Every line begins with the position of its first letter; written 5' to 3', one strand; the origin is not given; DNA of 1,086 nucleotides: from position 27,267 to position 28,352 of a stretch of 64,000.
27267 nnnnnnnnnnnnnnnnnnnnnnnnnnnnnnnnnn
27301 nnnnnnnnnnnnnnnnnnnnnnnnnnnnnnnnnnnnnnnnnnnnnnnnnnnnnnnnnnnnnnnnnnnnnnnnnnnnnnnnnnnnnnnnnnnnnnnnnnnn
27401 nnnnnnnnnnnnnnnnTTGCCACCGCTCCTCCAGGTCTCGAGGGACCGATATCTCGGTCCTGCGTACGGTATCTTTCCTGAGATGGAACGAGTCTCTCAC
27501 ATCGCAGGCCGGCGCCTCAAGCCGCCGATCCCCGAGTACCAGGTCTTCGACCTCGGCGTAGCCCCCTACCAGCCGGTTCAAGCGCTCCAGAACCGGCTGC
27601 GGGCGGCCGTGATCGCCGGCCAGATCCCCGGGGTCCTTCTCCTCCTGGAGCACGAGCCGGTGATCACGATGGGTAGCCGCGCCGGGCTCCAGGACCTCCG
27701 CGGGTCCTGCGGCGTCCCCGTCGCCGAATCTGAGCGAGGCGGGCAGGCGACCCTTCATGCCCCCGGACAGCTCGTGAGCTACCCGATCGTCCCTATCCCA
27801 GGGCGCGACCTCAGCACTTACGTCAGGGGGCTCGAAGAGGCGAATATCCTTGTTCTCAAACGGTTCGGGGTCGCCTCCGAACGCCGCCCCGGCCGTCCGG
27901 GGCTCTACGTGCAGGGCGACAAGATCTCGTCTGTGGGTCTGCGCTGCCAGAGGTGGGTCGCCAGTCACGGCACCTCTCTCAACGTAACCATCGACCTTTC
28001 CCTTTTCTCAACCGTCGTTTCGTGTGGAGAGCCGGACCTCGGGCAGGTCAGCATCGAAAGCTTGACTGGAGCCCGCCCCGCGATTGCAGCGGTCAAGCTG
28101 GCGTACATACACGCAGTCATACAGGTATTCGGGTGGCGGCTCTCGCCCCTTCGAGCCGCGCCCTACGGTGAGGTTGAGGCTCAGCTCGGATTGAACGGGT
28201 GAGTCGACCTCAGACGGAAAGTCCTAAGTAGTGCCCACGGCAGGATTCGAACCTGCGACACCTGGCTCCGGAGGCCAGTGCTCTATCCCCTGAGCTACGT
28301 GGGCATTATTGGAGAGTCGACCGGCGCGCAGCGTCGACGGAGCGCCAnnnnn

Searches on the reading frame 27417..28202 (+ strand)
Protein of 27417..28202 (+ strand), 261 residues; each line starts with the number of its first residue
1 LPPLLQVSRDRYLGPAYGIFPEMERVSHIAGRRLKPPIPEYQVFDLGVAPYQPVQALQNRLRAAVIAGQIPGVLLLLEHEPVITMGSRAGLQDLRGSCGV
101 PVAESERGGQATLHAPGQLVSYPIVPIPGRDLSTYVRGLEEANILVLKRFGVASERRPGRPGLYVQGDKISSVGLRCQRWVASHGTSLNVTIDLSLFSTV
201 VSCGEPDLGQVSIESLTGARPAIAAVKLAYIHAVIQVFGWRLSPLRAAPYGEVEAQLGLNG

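Call 10: search_protein_families(library=pfam, proteins=[window:27417-28202:+], max_evalue=0.0001)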
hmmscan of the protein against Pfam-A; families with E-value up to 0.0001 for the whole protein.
window:27417-28202:+ (261 aa): 1 family
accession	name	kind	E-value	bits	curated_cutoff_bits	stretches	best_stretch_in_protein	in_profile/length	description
PF21948.1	LplA-B_cat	-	2.7e-31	109.6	27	1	51-227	2-192/200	Lipoyl protein ligase A/B catalytic domain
